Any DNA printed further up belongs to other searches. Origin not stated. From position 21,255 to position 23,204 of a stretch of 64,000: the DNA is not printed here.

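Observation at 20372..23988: Translationally chained coxG / cupredoxin / NosD-like beta-helix / two-domain multicopper oxidase cassette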

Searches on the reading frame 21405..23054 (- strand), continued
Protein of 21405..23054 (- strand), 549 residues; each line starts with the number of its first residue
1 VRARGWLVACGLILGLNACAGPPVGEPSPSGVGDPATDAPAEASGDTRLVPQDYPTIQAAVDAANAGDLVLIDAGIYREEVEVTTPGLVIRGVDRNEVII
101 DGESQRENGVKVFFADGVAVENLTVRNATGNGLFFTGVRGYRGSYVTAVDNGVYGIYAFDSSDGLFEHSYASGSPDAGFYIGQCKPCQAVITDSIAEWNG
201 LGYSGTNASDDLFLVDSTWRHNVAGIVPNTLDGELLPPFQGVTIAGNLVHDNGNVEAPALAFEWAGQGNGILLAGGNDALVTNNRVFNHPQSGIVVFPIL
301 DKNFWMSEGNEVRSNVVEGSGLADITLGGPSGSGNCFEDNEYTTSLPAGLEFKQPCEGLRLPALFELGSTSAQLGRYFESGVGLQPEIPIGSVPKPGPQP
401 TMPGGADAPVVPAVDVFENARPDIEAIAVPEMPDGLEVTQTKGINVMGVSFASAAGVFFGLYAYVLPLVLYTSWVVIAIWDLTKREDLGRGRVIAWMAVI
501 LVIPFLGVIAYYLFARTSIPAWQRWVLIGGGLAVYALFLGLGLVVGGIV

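Call 32: find_related_loci(query=A2, collection=genome_contigs, flank=6000)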
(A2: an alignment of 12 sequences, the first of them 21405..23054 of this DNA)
Query A2 (549 aa) in genome_contigs; peptide patterns used: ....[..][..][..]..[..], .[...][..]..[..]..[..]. (x = any residue, [..] = any of these).
600 stretches matched a pattern (row limit reached: there are more); 557 encode a relative of the query (tblastn E <= 1e-3); the best 80 are kept; 80 distinct loci.
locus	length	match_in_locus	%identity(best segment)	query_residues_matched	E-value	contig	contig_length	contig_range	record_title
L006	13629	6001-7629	76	7-549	0e+0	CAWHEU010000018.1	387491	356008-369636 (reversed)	MAG: uncultured Acidobacteriota bacterium isolate MFD00962.bin.2.52 genome assembly, contig: contig_24478, whole genome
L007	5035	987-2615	75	7-549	0e+0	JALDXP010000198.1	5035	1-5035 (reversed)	MAG: Actinomycetota bacterium isolate MCT-CON-03 NODE_3777_length_5035_cov_8.713855, whole genome shotgun sequence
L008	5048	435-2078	75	1-549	0e+0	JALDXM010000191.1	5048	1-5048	MAG: Actinomycetota bacterium isolate MCT-CON-17 NODE_3759_length_5048_cov_3.258963, whole genome shotgun sequence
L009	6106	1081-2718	74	5-549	0e+0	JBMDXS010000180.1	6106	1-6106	MAG: Acidimicrobiia bacterium isolate FBaSoil1_17 FBaSoil1_contig180, whole genome shotgun sequence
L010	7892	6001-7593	76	19-549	0e+0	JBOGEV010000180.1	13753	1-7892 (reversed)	MAG: Acidimicrobiia bacterium isolate M3-S_maxbin2.bin.341 k127_2387596, whole genome shotgun sequence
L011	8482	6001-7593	76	19-549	0e+0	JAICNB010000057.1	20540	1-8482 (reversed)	MAG: Acidimicrobiia bacterium isolate OF_bin.16 k141_437292_length_20540_cov_10.0000, whole genome shotgun sequence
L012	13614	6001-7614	74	2-541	0e+0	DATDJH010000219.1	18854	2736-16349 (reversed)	MAG TPA_asm: Acidimicrobiia bacterium isolate SMAG_U325 k141_65697, whole genome shotgun sequence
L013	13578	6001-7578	76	4-528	0e+0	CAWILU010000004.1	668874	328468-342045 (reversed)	MAG: uncultured Acidobacteriota bacterium isolate MFD05176.bin.2.204 genome assembly, contig: contig_48209, whole genome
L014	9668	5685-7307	74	1-541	0e+0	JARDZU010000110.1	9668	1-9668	MAG: Acidimicrobiia bacterium isolate C_No_T0_bin.14 scaffold_2310, whole genome shotgun sequence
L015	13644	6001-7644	75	1-549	0e+0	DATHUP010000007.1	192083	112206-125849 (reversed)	MAG TPA_asm: Acidimicrobiia bacterium isolate SMAG_U16110 k141_183071, whole genome shotgun sequence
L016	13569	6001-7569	74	19-541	0e+0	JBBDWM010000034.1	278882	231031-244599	MAG: Acidimicrobiia bacterium isolate LejiaD_63_54 Lejia_D_60_length_278882_cov_32, whole genome shotgun sequence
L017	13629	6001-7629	76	7-549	0e+0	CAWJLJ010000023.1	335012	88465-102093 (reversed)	MAG: uncultured Acidobacteriota bacterium isolate MFD05747.bin.2.102 genome assembly, contig: contig_511, whole genome s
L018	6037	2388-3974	71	21-549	0e+0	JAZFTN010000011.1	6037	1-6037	MAG: Acidimicrobiia bacterium isolate BS2bin.34 BS2bin.34_11, whole genome shotgun sequence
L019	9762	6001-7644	67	4-549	0e+0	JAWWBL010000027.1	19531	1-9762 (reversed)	MAG: Acidimicrobiia bacterium isolate HN16.bin.10 k141_1293293_length_19531_cov_37.6376, whole genome shotgun sequence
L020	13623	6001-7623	75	4-543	0e+0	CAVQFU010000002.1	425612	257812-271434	MAG: uncultured Acidobacteriota bacterium isolate MFD06229.bin.2.168 genome assembly, contig: contig_23260, whole genome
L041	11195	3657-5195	57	36-549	0e+0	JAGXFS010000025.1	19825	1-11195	MAG: Acidimicrobiia bacterium isolate LH_M20 k141_172497, whole genome shotgun sequence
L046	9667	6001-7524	59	42-549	2e-180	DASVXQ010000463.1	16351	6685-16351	MAG TPA_asm: Actinomycetes bacterium isolate SMAG_U2579 k141_341716, whole genome shotgun sequence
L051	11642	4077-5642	55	32-539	4e-169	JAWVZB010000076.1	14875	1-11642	MAG: Nitriliruptorales bacterium isolate HN14.bin.18 k141_408630_length_14875_cov_36.5871, whole genome shotgun sequence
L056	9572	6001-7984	51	24-541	1e-164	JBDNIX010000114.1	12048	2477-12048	MAG: Nitriliruptoraceae bacterium isolate metabat2.28_sub.ELB k141_221665, whole genome shotgun sequence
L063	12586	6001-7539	52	35-549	5e-156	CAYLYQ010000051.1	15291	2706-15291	MAG TPA_asm: uncultured Acidimicrobiaceae bacterium isolate binchicken_co286_61 genome assembly, contig: NODE_4662_lengt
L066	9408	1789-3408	51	24-549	8e-154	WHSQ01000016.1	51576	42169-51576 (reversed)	MAG: Actinomycetota bacterium isolate Dino_bin11 NODE_16_length_51576_cov_46.645484, whole genome shotgun sequence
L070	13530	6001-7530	51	39-548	8e-152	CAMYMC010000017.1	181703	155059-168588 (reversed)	MAG: uncultured Acidimicrobiaceae bacterium isolate ES_M_Acidobacteriota_16 genome assembly, contig: scaffold_204, whole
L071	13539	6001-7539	49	35-546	1e-150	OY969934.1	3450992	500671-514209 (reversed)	MAG: uncultured Actinomycetes bacterium isolate MFD04944.bin.1.31 genome assembly, chromosome: 1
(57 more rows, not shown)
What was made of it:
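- Tried and rejected: A 12-sequence alignment worked (call 32).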

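Call 37: search_protein_families(library=pfam, proteins=[L046:7604-8920:+, L066:3437-4744:+, L070:7586-9376:+, L071:7677-9704:+, L051:5976-6992:+, L051:2077-3669:+, L051:803-2230:+, L056:4675-5472:+, L041:6207-6749:-, L063:8590-10068:-], max_evalue=0.0001)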
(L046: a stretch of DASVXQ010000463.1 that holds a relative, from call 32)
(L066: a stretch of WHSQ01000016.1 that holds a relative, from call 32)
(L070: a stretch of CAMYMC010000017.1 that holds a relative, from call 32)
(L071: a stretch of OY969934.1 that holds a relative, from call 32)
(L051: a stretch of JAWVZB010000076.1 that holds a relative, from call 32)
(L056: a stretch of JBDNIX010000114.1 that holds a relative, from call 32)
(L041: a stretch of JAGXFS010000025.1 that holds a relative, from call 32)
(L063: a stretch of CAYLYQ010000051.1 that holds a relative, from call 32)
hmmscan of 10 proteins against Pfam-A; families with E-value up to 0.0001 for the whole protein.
L046:7604-8920:+ (438 aa): 2 families
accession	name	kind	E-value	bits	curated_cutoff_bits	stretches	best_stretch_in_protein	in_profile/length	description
PF00534.26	Glycos_transf_1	-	1.1e-08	35.3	26.4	1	239-372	5-131/172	Glycosyl transferases group 1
PF13692.12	Glyco_trans_1_4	-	1.7e-08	35.3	27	1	261-380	14-122/142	Glycosyl transferases group 1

L066:3437-4744:+ (435 aa): 1 family
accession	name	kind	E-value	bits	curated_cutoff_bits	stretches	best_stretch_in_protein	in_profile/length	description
PF10092.14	DUF2330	-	3e-13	50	24.7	1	109-301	4-206/279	Uncharacterized protein conserved in bacteria (DUF2330)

L070:7586-9376:+ (596 aa): 2 families
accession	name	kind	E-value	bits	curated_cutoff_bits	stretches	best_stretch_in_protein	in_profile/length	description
PF02129.25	Peptidase_S15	-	5.5e-41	141.4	23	1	38-319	1-260/262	X-Pro dipeptidyl-peptidase (S15 family)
PF08530.16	PepX_C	-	9.2e-32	111.1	22.5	1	345-536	1-182/217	X-Pro dipeptidyl-peptidase C-terminal non-catalytic domain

L071:7677-9704:+ (675 aa): 4 families
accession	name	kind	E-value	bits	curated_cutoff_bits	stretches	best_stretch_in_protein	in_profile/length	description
PF02333.21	Phytase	-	1.4e-76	258.4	21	1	16-371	6-354/375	Phytase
PF18911.6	PKD_4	-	2.4e-21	76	27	1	380-460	1-85/85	PKD domain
PF00801.26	PKD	-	1.1e-13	51.4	23.5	1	395-453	18-74/80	PKD domain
PF22352.2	K319L-like_PKD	-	2.6e-08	34.2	27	1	395-460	13-84/84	K319L-like, PKD domain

L051:5976-6992:+ (338 aa): 1 family
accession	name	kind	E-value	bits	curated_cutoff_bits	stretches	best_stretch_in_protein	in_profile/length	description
PF21686.3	LigD_Prim-Pol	-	6.9e-85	285.1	27.4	1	34-284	1-253/254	LigD, primase-polymerase domain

L051:2077-3669:+ (530 aa): 10 families
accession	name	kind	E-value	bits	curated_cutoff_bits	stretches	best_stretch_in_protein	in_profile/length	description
PF07992.20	Pyr_redox_2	-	4.2e-64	217.2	26.1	1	65-387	2-291/291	Pyridine nucleotide-disulphide oxidoreductase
PF02852.28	Pyr_redox_dim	-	1.6e-28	99.6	25.3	1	408-518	1-109/110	Pyridine nucleotide-disulphide oxidoreductase, dimerisation domain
PF00070.33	Pyr_redox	-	4.5e-20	72.4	22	1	237-311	1-77/82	Pyridine nucleotide-disulphide oxidoreductase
PF13738.12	Pyr_redox_3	-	1.7e-10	41.1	30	1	192-371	119-305/305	Pyridine nucleotide-disulphide oxidoreductase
PF01266.30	DAO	-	1e-08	35.6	27.9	0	65-100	1-38/353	FAD dependent oxidoreductase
PF01134.28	GIDA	-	2.7e-08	33.7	22.1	1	65-207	1-150/391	Glucose inhibited division protein A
PF03486.20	HI0933_like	-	1.5e-07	31.6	50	0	65-97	2-34/244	HI0933-like protein Rossmann domain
PF13434.12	Lys_Orn_oxgnase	-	9.9e-07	28.6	21.3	1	183-289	133-241/339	L-lysine 6-monooxygenase/L-ornithine 5-monooxygenase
PF13450.12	NAD_binding_8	-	2.1e-05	25.1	21.9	0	68-102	1-36/68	NAD(P)-binding Rossmann-like domain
PF12831.13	FAD_oxidored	-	3.4e-05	23.7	27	1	65-207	1-146/416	FAD dependent oxidoreductase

L051:803-2230:+ (475 aa): 3 families
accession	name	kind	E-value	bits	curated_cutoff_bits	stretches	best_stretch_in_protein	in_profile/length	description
PF00198.28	2-oxoacid_dh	-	1.3e-83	280.5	23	1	244-473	5-232/232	2-oxoacid dehydrogenases acyltransferase (catalytic domain)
PF00364.28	Biotin_lipoyl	-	3.3e-18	65.7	22.1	1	6-78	2-73/73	Biotin-requiring enzyme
PF02817.22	E3_binding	-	7.9e-13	48.8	23.7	1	161-196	1-35/36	e3 binding domain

L056:4675-5472:+ (265 aa): 1 family
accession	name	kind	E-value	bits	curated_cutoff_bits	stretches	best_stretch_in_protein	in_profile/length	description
PF09844.14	DUF2071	-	4.5e-60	203.4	27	1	39-245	1-202/212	Uncharacterized conserved protein (COG2071)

L041:6207-6749:- (180 aa): 1 family
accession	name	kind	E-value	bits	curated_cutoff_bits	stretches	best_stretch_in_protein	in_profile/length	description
PF00440.29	TetR_N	-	9e-13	48.2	24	1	7-53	1-47/47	Bacterial regulatory proteins, tetR family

L063:8590-10068:- (492 aa): 1 family
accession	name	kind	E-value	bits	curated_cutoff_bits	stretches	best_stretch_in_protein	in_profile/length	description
PF00171.27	Aldedh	-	3e-140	468.3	23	1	6-454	10-459/461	Aldehyde dehydrogenase family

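Call 51: predict_structure(alignment_id=A3)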
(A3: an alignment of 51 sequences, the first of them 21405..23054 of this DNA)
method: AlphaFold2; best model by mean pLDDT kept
length: 549 residues; sequences in the alignment: 51
mean_pLDDT: 84.2   pTM: 0.82
mean pLDDT of the five models: 84.2, 78.2, 75.8, 70.3, 66.1
residues with pLDDT >= 90: 279; 70-90: 153; 50-70: 109; < 50: 8
segments of 3 or more residues with pLDDT < 50: 17-23
pLDDT, mean of each block of 10 residues (from residue 1): 74 56 66 90 96 97 98 96 97 97 90 97 90 91 97 92 97 95 94 97 91 97 92 72 97 93 90 92 96 86 79 94 81 85 66 72 66 83 87 91 95 95 97 92 59 61 64 69 71 72 69 64 71 71 61
secondary structure, 60 per line:
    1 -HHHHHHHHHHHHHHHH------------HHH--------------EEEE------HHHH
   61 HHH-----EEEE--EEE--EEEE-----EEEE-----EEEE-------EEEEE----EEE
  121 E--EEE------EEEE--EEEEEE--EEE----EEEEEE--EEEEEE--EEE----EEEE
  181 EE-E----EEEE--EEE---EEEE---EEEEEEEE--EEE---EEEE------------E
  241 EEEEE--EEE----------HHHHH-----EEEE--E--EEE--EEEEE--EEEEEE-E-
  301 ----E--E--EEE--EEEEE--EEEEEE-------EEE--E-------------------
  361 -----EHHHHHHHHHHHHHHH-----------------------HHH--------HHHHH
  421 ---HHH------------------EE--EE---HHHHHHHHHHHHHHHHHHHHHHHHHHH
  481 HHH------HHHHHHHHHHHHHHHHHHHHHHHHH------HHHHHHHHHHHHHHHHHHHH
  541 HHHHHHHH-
elements in order: H2-17 E47-50 H57-63 E69-72 E75-77 E80-83 E89-92 E98-101 E109-113 E118-121 E124-126 E133-136 E139-144 E147-149 E154-159 E162-167 E170-172 E177-182 E189-192 E195-197 E201-204 E208-215 E218-220 E224-227 E240-245 E248-250 H261-265 E271-274 E280-282 E285-289 E292-297 E311-313 E316-320 E323-328 E336-338 H367-381 H416-420 H454-483 H490-514 H521-548
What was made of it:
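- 21405..23054 (-): Lipoprotein-signal β-helix protein with a C-terminal membrane anchor (549 aa). It is the partner of the MCO. AF2 model with pLDDT 84 and pTM 0.82 (call 51).
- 22035..22916 (-): Right-handed parallel β-helix domain (residues about 47-340 of the 549-aa protein). Secondary structure of the AF2 model (call 51).
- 21411..21695 (-): Three predicted transmembrane helices including the PLDc_N motif (residues about 454-548). Helices 454-483, 490-514 and 521-548 in the model (call 51).
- On NosD (N2O reductase maturation protein): AF2 model with pLDDT 84 (call 51).
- The β-helix sits on a membrane module, loosely like NosD on NosY (call 51).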

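Call 55: fold_search(model_id=the predicted structure, library=pdb)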
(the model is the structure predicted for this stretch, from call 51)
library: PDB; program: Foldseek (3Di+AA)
matches with E <= 10: 279; with E <= 0.001: 55
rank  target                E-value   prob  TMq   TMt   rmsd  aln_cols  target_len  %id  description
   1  2pyg_A                3.6e-09  1.00  0.38  0.55   8.7       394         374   16  Azotobacter vinelandii Mannuronan C-5 epimerase AlgE4 A-module (released 2008-05-27)
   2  2pyg_B                4.9e-08  1.00  0.40  0.56   8.1       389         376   16  Azotobacter vinelandii Mannuronan C-5 epimerase AlgE4 A-module (released 2008-05-27)
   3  2pyh_B                1.6e-07  1.00  0.38  0.53   8.5       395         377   17  Azotobacter vinelandii Mannuronan C-5 epimerase AlgE4 A-module complexed with mannuronan trisaccharide (released 2008-05-27)
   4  2pyh_A                3.4e-07  1.00  0.38  0.54   7.3       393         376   18  Azotobacter vinelandii Mannuronan C-5 epimerase AlgE4 A-module complexed with mannuronan trisaccharide (released 2008-05-27)
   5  8jaz_A                2.0e-06  1.00  0.30  0.34  10.9       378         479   17  Structure of the alginate epimerase/lyase complexed with di-mannuronic acid (released 2024-05-08)
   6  5lw3                  2.8e-06  1.00  0.35  0.49   7.6       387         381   15  Azotobacter vinelandii Mannuronan C-5 epimerase AlgE6 A-module (released 2017-10-25)
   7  6f7k_B                9.6e-06  1.00  0.31  0.31   9.5       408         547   14  Crystal structure of Dettilon tailspike protein (gp208) (released 2018-12-19)
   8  7chu_A                1.1e-05  1.00  0.33  0.35   9.3       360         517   11  Geobacillus virus E2 - ORF18 (released 2021-04-14)
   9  8ja4                  1.9e-05  1.00  0.36  0.41   9.3       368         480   18  Structure of the alginate epimerase/lyase (released 2024-05-08)
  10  6k0q_A                2.8e-05  1.00  0.30  0.30   9.8       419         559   12  Catalytic domain of GH87 alpha-1,3-glucanase D1068A in complex with nigerose (released 2019-12-25)
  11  6f7d                  3.3e-05  1.00  0.30  0.30   9.2       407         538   15  Crystal structure of Dettilon tailspike protein (gp208) (released 2018-12-19)
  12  6qps_B                3.6e-05  1.00  0.32  0.38   9.5       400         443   14  Structural characterization of a mannuronic acid specific polysaccharide family 6 lyase enzyme from human gut microbio (released 2019-09-25)
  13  8wm1_A                4.4e-05  1.00  0.23  0.26  18.1       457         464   16  DHS dehydratase (released 2024-10-02)
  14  6qps_A                5.3e-05  1.00  0.32  0.38   9.5       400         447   13  Structural characterization of a mannuronic acid specific polysaccharide family 6 lyase enzyme from human gut microbio (released 2019-09-25)
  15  6k0v_A                6.2e-05  1.00  0.40  0.39  11.0       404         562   13  Catalytic domain of GH87 alpha-1,3-glucanase D1069A in complex with tetrasaccharides (released 2019-12-25)
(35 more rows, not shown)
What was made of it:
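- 22035..22916 (-): The fold search returns generic β-helix carbohydrate enzymes first, with NosD at rank 39 (call 55).
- On NosD (N2O reductase maturation protein): All fold matches are β-helix proteins; NosD 7osf_A has E 5e-4 and rmsd 5.3 Å over 323 columns, at rank 39 (call 55).
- Top fold matches are mannuronan C5-epimerases, alginate and pectate lyases, glucanases and tailspikes (call 55). Fold matches of this kind are generic for any β-helix, with TM-scores of 0.3-0.55 and rmsd of 7-10 Å (call 55).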

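Call 56: get_annotated_region(hit=H35, flank=5000)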
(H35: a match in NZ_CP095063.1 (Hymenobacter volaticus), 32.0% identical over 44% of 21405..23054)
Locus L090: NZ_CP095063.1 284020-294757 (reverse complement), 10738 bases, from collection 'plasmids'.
description: Hymenobacter volaticus strain 5420 S-77 plasmid unnamed2, complete sequence
organism: Hymenobacter volaticus (NCBI taxid 2932254)
taxonomy: Bacteria; Bacteroidota; Cytophagia; Cytophagales; Hymenobacteraceae; Hymenobacter; Hymenobacter volaticus
host: -; source: single cell,air; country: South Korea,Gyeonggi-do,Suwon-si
typing (MOB-suite, as given by PLSDB): non-mobilizable
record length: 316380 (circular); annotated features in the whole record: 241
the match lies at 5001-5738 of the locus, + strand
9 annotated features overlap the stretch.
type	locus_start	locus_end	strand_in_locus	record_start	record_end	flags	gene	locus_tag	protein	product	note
CDS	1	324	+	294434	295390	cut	-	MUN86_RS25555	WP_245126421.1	GNAT family N-acetyltransferase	-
CDS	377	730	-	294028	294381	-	-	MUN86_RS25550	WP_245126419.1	helix-turn-helix domain-containing protein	-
CDS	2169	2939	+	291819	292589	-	-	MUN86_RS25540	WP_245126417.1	glucose 1-dehydrogenase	-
CDS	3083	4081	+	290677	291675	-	-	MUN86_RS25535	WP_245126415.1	SDR family NAD(P)-dependent oxidoreductase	-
CDS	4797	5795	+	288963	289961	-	-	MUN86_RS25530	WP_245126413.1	parallel beta-helix domain-containing protein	-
CDS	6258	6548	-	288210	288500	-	-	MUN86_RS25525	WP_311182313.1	nuclear transport factor 2 family protein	-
CDS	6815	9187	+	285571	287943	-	-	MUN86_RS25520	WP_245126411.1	glycoside hydrolase family 127 protein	-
CDS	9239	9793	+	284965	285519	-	-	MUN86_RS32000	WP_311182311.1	hypothetical protein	-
CDS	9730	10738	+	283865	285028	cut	-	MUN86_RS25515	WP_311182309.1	M1 family metallopeptidase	-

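Call 57: get_annotated_region(hit=H31, flank=5000)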
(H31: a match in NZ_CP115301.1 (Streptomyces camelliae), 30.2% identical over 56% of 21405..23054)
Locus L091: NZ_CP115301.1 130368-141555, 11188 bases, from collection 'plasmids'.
description: Streptomyces camelliae strain HUAS 2-6 plasmid punmamed1, complete sequence
organism: Streptomyces camelliae (NCBI taxid 3004093)
taxonomy: Bacteria; Actinomycetota; Actinomycetes; Kitasatosporales; Streptomycetaceae; Streptomyces; Streptomyces camelliae
host: -; source: microorganism,rhizosphere soil; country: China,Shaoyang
typing (MOB-suite, as given by PLSDB): non-mobilizable
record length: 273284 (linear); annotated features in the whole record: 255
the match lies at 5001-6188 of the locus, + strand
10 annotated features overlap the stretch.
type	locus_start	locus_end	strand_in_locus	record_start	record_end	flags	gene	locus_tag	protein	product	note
CDS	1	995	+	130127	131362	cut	-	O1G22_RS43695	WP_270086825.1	ATP-grasp domain-containing protein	-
CDS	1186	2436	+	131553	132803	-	-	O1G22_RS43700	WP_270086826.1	hypothetical protein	-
CDS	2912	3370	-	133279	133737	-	-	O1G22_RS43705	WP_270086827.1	PaaI family thioesterase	-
CDS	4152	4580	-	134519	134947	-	-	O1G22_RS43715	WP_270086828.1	hypothetical protein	-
CDS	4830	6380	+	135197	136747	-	-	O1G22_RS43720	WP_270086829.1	right-handed parallel beta-helix repeat-containing protein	-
CDS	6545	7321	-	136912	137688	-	-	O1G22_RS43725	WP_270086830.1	NAD(P)H-binding protein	-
CDS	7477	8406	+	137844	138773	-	sigJ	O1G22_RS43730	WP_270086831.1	RNA polymerase sigma factor SigJ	GO:0006352 - DNA-templated transcription initiation [Evidence IEA]; GO:0006355 - regulation of DNA-templated ...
CDS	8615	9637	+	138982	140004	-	-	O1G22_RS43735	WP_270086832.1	carbohydrate kinase family protein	-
CDS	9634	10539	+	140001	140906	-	metF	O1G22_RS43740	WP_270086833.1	methylenetetrahydrofolate reductase [NAD(P)H]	GO:0009086 - methionine biosynthetic process [Evidence IEA]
CDS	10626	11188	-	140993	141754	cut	-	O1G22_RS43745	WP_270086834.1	sigma factor-like helix-turn-helix DNA-binding protein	GO:0006352 - DNA-templated transcription initiation [Evidence IEA]; GO:0006355 - regulation of DNA-templated ...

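Call 58: get_annotated_region(hit=H29, flank=5000)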
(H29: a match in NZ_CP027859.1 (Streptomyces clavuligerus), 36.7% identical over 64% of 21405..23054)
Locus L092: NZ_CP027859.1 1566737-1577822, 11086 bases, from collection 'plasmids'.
description: Streptomyces clavuligerus strain ATCC 27064 plasmid pCLA1, complete sequence
organism: Streptomyces clavuligerus (NCBI taxid 1901)
taxonomy: Bacteria; Actinomycetota; Actinomycetes; Kitasatosporales; Streptomycetaceae; Streptomyces; Streptomyces clavuligerus
host: -; source: Cell culture; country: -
typing (MOB-suite, as given by PLSDB): mobilizable; replicon rep_cluster_12,rep_cluster_1922; relaxase MOBP
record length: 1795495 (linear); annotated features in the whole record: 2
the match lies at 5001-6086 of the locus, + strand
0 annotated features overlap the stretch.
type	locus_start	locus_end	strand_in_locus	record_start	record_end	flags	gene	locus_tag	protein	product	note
